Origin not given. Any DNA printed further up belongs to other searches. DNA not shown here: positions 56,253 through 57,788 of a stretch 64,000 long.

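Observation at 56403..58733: CaiB-type CoA-transferase with a two-gene split hotdog hydratase under a divergent AraC regulator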

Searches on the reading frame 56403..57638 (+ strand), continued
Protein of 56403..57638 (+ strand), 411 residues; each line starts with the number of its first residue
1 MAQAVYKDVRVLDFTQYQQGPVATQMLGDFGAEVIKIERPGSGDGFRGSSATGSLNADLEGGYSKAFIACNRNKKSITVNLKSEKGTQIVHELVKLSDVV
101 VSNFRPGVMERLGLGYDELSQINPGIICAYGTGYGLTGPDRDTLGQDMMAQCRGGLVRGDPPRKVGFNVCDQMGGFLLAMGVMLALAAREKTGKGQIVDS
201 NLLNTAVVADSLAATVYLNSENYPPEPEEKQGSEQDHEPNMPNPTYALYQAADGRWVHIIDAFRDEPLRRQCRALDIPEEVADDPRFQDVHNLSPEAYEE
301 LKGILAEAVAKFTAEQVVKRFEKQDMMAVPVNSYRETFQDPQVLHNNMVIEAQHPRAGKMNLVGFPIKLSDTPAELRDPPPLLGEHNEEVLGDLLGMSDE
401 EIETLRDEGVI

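Call 83: search_protein_families(library=ncbifam, proteins=[L018:6537-7004:+, L018:7001-8266:+, L018:8260-9000:+, L018:10741-11664:+, L016:1759-2529:+, L016:3371-4420:+, L016:10120-10905:+, L016:6386-7624:+, L016:2560-3258:+], max_evalue=1e-8)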
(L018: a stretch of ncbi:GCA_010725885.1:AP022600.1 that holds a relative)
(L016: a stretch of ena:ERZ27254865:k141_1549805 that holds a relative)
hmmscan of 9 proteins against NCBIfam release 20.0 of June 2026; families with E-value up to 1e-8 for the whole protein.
L018:6537-7004:+ (155 aa): 4 families
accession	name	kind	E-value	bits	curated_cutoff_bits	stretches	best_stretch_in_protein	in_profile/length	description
TIGR02278.1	PaaN-DH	equivalog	1.8e-21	76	562.8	1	8-138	525-653/664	phenylacetic acid degradation bifunctional protein PaaZ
NF038241.1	RipB_Ich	equivalog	5.1e-16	59.1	340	1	5-147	21-162/175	(R)-specific enoyl-CoA hydratase RipB/Ich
NF040620.1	fused_HadA_HadB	exception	4.1e-14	52.8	350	1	9-72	197-260/329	fused (3R)-hydroxyacyl-ACP dehydratase subunits HadA/HadB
NF006045.0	PRK08190.1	subfamily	1e-13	50.9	282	1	6-146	9-140/467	bifunctional enoyl-CoA hydratase/phosphate acetyltransferase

L018:7001-8266:+ (421 aa): 7 families
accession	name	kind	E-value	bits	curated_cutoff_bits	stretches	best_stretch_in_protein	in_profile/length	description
NF003809.0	PRK05398.1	subfamily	2e-71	240.8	442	2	15-213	5-205/416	formyl-CoA transferase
TIGR03253.1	oxalate_frc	equivalog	8.7e-70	235.5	504.2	2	15-211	4-202/416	formyl-CoA transferase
NF052585.1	SucGlutTfsCaiB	equivalog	1e-58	198.8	750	1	13-395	6-389/394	succinate--glutarate CoA-transferase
NF041294.1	Scnl_mescCoAtase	equivalog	2.6e-55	188.1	700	1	16-391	5-380/381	succinyl-CoA:mesaconate CoA-transferase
NF008511.0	PRK11430.1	equivalog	4.2e-52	177.5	522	1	9-373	4-357/381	CoA:oxalate CoA-transferase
NF002914.1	PRK03525.1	equivalog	8.2e-35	120.5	413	1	16-410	11-397/400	L-carnitine CoA-transferase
TIGR04253.1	mesacon_CoA_iso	equivalog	1.6e-15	57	725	1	15-411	3-401/403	2-methylfumaryl-CoA isomerase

L018:8260-9000:+ (246 aa): 208 families (the best 25 are shown)
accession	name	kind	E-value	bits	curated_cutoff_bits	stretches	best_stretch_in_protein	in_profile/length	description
NF009466.0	PRK12826.1-2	subfamily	6e-56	189.7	222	1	6-245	4-246/248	3-oxoacyl-ACP reductase FabG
NF004791.0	PRK06138.1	equivalog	3.1e-54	183.9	312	1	5-242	5-248/252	SDR family oxidoreductase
NF005559.1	PRK07231.1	subfamily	8.4e-53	179.4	215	1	5-243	4-247/249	glucose 1-dehydrogenase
TIGR01830.1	3oxo_ACP_reduc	equivalog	8.8e-51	172.9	297.75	1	8-242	1-237/239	3-oxoacyl-[acyl-carrier-protein] reductase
NF004198.0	PRK05653.1-3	equivalog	5.4e-50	170.2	296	1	4-244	6-247/248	3-oxoacyl-ACP reductase FabG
NF052558.1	MBtsdlDhBudC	equivalog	1.6e-47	162.2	270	1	5-242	3-240/250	meso-2,3-butanediol dehydrogenase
NF009547.0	PRK12936.1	subfamily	6.2e-47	160.2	436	1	5-245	6-244/245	3-ketoacyl-(acyl-carrier-protein) reductase NodG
NF047923.1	pyridox_DH_SDR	equivalog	9.9e-47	159.5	325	1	5-243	3-240/243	pyridoxal 4-dehydrogenase, SDR-type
NF009464.0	PRK12824.1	subfamily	1.6e-45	155.7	269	1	6-245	3-244/245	3-oxoacyl-ACP reductase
NF004197.0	PRK05653.1-1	equivalog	3.7e-45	154.5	332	1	5-245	7-248/249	3-oxoacyl-ACP reductase FabG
NF004818.0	PRK06172.1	equivalog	1.1e-44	152.6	336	1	5-243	7-250/253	SDR family oxidoreductase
NF053701.1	CsHdxCHCADhChcB2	equivalog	3.7e-44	151.1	350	1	5-242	3-241/245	cis-4-hydroxycyclohexanecarboxylate dehydrogenase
NF005309.0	PRK06841.1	subfamily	1.5e-43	149.2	286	1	5-242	15-251/255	GolD/DthD family dehydrogenase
NF004200.0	PRK05653.1-5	equivalog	3e-43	148.1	273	1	6-242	3-240/242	3-oxoacyl-ACP reductase FabG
TIGR01832.1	kduD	equivalog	3.9e-43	147.7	338.85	1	5-242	5-244/248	2-dehydro-3-deoxy-D-gluconate 5-dehydrogenase KduD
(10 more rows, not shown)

L018:10741-11664:+ (307 aa): 7 families
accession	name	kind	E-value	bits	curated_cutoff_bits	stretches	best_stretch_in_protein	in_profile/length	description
TIGR00674.1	dapA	equivalog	1.8e-26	92.7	206.15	1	7-302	1-284/286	4-hydroxy-tetrahydrodipicolinate synthase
NF002958.0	PRK03620.1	subfamily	4.8e-24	84.7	278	1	5-244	11-240/307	5-dehydro-4-deoxyglucarate dehydratase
NF003164.0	PRK04147.1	equivalog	5.6e-22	78.4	281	1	5-297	4-283/294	N-acetylneuraminate lyase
TIGR03249.1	KdgD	equivalog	4.3e-21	75.3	373.95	1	6-302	10-296/299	5-dehydro-4-deoxyglucarate dehydratase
TIGR02313.1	HpaI-NOT-DapA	exception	1.4e-20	73.3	396.7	1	5-300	1-285/294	2,4-dihydroxyhept-2-ene-1,7-dioic acid aldolase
NF040954.1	Arch_KDGaldase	equivalog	2.4e-18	66.5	390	1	9-303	4-280/288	bifunctional 2-dehydro-3-deoxy-phosphogluconate/2-dehydro-3-deoxy-6-phosphogalactonate aldolase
TIGR00683.1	nanA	equivalog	1.8e-17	63.6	382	1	6-290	2-274/293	N-acetylneuraminate lyase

L016:1759-2529:+ (256 aa): 6 families
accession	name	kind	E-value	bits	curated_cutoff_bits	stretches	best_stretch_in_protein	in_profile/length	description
TIGR02303.1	HpaG-C-term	equivalog_domain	5.8e-59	199.5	276.4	1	28-251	17-243/245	4-hydroxyphenylacetate degradation bifunctional isomerase/decarboxylase, C-terminal subunit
NF053535.1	DhyDRhmHlse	equivalog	1.2e-48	165.9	500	1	42-238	58-266/284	2,4-didehydro-3-deoxy-L-rhamnonate hydrolase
NF011750.0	PRK15203.1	equivalog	5.2e-47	160.6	811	1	55-254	224-426/429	4-hydroxyphenylacetate degradation bifunctional isomerase/decarboxylase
NF009399.0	PRK12764.1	equivalog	2.5e-46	158.7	444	1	47-243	15-212/501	fumarylacetoacetate hydrolase family protein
NF007967.0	PRK10691.1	equivalog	7.6e-38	130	201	1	50-242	15-211/219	fumarylacetoacetate hydrolase family protein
TIGR02305.1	HpaG-N-term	equivalog_domain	1.5e-31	109.5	228.65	1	72-250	27-205/205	4-hydroxyphenylacetate degradation bifunctional isomerase/decarboxylase, N-terminal subunit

L016:3371-4420:+ (349 aa): 8 families
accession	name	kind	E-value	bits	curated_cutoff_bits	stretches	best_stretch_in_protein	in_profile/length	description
TIGR04380.1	myo_inos_iolG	equivalog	1.4e-35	122.8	355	1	3-347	2-329/330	inositol 2-dehydrogenase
NF040723.1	UDP-GlcNAcDh_Arch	equivalog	1.3e-30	107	450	1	4-249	2-231/302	UDP-N-acetylglucosamine 3-dehydrogenase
NF052479.1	LevoglcsnDh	equivalog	2.6e-26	92.2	650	1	5-208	6-217/386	levoglucosan dehydrogenase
NF008607.0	PRK11579.1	subfamily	1.4e-18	67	330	1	4-236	6-231/346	oxidoreductase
NF041392.1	XylDh_Gfo6_Halo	equivalog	7.7e-18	64.4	350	1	4-348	18-349/350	D-xylose 1-dehydrogenase Gfo6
NF052679.1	InsChiInosDhIolG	equivalog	2.7e-15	56.3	540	1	1-159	1-162/343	bifunctional inositol 2-dehydrogenase/D-chiro-inositol 1-dehydrogenase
NF007574.0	PRK10206.1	equivalog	8.8e-11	41.4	352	1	53-200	54-194/345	oxidoreductase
NF058561.1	BT_2158_fam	equivalog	3.6e-10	39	750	1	8-145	39-177/487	glycoside 3-dehydrogenase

L016:10120-10905:+ (261 aa): 72 families (the best 25 are shown)
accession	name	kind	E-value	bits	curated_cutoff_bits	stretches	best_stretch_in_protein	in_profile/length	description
NF005803.0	PRK07658.1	equivalog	1.5e-69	234.2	313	1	9-261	3-254/257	enoyl-CoA hydratase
NF004475.0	PRK05809.1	subfamily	3.1e-63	213.7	394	1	12-261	8-257/260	short-chain-enoyl-CoA hydratase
NF005802.0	PRK07657.1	equivalog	1.4e-61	208.3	363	1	14-260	10-256/260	enoyl-CoA hydratase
NF051848.1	EnCoAHydtEchA19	equivalog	4.5e-61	206.7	400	1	14-261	6-255/258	enoyl-CoA hydratase EchA19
NF004634.0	PRK05980.1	equivalog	4.8e-57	193.3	375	1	10-260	5-259/263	crotonase/enoyl-CoA hydratase family protein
NF006007.0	PRK08138.1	subfamily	1.5e-56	191.7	355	1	13-261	13-258/261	enoyl-CoA hydratase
NF006566.0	PRK09076.1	subfamily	5.2e-55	186.8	286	1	10-260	7-256/260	enoyl-CoA hydratase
NF006100.0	PRK08252.1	subfamily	1.9e-53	181.6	282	1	10-260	5-250/254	crotonase/enoyl-CoA hydratase family protein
NF004781.0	PRK06127.1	subfamily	2e-53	181.8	291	1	12-261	15-266/269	enoyl-CoA hydratase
NF006699.0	PRK09245.1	subfamily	2.8e-52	177.6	354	1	8-261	3-263/266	crotonase/enoyl-CoA hydratase family protein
NF004796.0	PRK06144.1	subfamily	2.6e-51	174.6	272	1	9-261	9-259/262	enoyl-CoA hydratase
NF042430.2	EnCoAhydt_DpgD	equivalog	1.5e-50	172.1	400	1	14-260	3-254/258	enoyl-CoA-hydratase DpgD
NF004517.0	PRK05862.1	equivalog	1.6e-50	172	396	1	14-261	10-254/257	enoyl-CoA hydratase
NF004795.0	PRK06143.1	subfamily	2e-50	171.8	283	1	11-257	12-257/260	enoyl-CoA hydratase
NF007239.0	PRK09674.1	equivalog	9.8e-50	169.4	371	1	12-261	8-254/257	2,3-dehydroadipyl-CoA hydratase PaaF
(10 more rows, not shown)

L016:6386-7624:+ (412 aa): 7 families
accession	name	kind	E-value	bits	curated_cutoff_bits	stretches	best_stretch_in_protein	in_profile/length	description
NF003809.0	PRK05398.1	subfamily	4.8e-81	272.4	442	2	1-206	1-207/416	formyl-CoA transferase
TIGR03253.1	oxalate_frc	equivalog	8.9e-80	268.4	504.2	2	4-206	3-206/416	formyl-CoA transferase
NF052585.1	SucGlutTfsCaiB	equivalog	1e-72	244.9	750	1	5-391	8-390/394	succinate--glutarate CoA-transferase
NF008511.0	PRK11430.1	equivalog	1.6e-66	225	522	1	5-385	10-375/381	CoA:oxalate CoA-transferase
NF041294.1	Scnl_mescCoAtase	equivalog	3.5e-63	214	700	1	4-386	3-380/381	succinyl-CoA:mesaconate CoA-transferase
NF002914.1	PRK03525.1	equivalog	1.2e-41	143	413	1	6-405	11-397/400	L-carnitine CoA-transferase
TIGR04253.1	mesacon_CoA_iso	equivalog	6.9e-25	87.9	725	1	6-390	4-385/403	2-methylfumaryl-CoA isomerase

L016:2560-3258:+ (232 aa): 0 families
